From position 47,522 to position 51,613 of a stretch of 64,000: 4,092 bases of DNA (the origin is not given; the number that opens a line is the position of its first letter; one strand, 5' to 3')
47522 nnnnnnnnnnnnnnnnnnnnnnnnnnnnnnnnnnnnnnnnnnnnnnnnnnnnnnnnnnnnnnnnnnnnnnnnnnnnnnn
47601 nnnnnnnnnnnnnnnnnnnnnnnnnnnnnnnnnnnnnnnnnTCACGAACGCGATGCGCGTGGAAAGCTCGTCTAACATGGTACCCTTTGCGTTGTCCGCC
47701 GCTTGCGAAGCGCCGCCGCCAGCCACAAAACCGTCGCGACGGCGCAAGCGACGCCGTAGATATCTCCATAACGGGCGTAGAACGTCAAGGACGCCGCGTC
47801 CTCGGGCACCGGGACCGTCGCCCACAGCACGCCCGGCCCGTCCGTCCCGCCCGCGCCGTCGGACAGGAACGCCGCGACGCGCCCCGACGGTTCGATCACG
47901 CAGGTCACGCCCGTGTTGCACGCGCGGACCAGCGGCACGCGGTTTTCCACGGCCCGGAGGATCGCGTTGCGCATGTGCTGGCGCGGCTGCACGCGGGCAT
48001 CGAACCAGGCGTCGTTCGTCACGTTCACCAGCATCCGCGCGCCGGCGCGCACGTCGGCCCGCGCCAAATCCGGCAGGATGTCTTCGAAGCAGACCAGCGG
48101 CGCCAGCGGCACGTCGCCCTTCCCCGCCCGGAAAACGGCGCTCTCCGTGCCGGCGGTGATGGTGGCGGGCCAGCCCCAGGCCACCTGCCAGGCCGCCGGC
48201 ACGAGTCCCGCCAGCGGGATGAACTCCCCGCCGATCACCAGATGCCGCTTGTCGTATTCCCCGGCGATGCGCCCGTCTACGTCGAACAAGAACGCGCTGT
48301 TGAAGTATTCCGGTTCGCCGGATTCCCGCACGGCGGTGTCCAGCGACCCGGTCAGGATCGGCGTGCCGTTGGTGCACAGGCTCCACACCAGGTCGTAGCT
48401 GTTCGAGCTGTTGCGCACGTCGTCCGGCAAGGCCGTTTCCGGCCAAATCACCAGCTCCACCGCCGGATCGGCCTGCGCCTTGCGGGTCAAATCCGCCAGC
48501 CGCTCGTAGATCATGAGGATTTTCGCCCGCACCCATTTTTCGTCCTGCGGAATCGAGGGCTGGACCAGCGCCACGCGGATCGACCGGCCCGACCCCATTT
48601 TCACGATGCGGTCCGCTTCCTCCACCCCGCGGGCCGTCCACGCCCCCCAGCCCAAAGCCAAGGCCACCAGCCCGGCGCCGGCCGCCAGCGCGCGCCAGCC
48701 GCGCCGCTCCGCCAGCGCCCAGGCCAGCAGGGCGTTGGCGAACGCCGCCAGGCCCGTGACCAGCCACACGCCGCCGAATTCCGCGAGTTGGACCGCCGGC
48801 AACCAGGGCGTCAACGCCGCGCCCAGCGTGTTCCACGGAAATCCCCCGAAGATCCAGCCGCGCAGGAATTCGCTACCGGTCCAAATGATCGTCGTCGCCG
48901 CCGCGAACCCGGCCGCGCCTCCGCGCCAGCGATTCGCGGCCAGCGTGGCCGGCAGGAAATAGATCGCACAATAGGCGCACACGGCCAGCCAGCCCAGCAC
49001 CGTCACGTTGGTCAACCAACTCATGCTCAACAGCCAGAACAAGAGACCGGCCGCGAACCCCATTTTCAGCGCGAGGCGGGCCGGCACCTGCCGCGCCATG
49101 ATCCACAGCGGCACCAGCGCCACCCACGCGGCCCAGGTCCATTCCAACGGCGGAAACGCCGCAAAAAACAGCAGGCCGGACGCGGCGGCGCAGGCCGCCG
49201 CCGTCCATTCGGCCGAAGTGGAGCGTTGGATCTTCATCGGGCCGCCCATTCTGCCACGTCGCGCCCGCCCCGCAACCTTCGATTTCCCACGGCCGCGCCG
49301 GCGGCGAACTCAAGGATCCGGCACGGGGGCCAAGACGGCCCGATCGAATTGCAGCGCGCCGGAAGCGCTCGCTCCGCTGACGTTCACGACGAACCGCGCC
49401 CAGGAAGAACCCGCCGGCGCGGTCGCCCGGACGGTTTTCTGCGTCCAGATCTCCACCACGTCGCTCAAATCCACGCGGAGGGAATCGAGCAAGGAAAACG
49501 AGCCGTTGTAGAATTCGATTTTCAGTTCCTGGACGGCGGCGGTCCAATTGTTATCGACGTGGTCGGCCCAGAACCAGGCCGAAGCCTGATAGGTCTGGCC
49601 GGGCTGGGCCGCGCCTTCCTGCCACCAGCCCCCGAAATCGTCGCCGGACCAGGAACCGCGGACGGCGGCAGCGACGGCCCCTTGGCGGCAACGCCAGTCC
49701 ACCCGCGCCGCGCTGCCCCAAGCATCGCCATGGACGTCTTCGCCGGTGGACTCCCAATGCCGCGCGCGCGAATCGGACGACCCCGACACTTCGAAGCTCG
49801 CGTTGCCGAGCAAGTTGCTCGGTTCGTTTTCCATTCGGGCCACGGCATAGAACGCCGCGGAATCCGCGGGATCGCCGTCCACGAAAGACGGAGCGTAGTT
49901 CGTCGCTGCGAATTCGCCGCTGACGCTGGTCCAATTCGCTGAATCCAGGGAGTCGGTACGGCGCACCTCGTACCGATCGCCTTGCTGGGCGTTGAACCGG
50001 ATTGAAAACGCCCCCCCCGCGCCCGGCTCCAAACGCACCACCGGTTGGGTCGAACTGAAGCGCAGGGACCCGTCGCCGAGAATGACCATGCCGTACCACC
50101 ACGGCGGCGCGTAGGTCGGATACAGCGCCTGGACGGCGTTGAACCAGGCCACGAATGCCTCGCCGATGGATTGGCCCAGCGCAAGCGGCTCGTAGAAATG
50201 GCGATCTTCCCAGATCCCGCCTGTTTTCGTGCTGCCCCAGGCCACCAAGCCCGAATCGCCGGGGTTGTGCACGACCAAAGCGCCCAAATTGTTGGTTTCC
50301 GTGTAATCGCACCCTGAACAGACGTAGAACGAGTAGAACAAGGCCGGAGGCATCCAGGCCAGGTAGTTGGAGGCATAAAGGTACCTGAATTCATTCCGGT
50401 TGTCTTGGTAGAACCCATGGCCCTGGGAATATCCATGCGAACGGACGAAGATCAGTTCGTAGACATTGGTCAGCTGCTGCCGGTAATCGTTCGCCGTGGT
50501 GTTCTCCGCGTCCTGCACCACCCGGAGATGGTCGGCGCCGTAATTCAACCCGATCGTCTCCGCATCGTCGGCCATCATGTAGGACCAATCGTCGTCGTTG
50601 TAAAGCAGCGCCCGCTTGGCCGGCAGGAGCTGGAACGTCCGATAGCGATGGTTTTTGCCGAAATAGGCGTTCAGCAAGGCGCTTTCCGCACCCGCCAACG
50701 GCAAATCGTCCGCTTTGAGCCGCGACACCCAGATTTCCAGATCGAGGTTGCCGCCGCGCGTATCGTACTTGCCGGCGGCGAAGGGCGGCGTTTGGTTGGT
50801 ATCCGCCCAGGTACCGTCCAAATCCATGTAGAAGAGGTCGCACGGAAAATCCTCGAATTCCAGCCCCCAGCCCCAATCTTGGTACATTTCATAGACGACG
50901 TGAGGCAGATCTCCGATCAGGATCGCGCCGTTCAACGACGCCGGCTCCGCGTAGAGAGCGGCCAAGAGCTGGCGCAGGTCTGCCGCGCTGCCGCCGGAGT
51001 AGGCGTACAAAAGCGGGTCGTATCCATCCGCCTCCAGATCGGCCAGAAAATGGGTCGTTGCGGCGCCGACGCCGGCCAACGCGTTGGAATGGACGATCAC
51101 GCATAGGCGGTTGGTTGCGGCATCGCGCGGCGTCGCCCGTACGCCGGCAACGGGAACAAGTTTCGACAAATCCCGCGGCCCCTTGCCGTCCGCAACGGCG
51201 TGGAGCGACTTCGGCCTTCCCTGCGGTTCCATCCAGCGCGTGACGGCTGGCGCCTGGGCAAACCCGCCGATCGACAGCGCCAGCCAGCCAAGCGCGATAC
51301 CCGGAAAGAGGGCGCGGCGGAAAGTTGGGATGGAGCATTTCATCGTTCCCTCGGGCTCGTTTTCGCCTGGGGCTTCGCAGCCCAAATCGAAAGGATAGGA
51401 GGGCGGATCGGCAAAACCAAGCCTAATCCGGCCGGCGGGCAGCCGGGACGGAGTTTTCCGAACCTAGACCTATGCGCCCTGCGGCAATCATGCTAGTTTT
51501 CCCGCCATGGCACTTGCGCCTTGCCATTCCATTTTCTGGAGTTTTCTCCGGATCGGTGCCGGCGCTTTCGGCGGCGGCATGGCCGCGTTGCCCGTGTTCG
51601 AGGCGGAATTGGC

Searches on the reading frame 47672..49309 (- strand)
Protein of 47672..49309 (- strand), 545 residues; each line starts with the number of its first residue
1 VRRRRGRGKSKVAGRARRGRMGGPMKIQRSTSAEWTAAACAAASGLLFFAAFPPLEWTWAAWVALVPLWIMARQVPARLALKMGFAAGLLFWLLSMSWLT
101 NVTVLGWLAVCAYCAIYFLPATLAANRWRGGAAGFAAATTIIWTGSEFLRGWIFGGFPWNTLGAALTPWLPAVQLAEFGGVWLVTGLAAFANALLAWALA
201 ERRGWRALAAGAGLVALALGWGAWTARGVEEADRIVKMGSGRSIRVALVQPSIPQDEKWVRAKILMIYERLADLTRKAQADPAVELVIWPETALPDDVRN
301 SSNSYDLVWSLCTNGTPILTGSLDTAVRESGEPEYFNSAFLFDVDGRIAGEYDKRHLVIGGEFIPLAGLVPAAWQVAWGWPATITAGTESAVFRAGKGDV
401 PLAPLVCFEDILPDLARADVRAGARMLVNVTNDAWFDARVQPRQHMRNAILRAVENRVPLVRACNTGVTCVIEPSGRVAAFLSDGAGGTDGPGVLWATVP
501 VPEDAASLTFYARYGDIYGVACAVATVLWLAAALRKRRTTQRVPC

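Call 87: search_protein_families(library=pfam, proteins=[window:47672-49309:-], max_evalue=0.001)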
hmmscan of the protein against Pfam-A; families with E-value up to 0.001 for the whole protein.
window:47672-49309:- (545 aa): 2 families
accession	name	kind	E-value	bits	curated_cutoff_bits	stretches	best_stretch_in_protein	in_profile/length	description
PF20154.4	LNT_N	-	5.5e-28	98.6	27.1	1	44-194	1-159/159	Apolipoprotein N-acyltransferase N-terminal domain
PF00795.27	CN_hydrolase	-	1.4e-23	84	23.2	1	245-488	1-240/256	Carbon-nitrogen hydrolase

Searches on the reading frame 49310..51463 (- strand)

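Call 87: search_protein_families(library=pfam, proteins=[window:49310-51463:-], max_evalue=0.001)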
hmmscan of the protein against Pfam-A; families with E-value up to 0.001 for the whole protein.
window:49310-51463:- (717 aa): 1 family
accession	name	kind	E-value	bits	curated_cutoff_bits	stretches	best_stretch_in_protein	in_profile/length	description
PF01364.23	Peptidase_C25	-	0.0001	22.1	23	1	159-468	45-373/374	Peptidase family C25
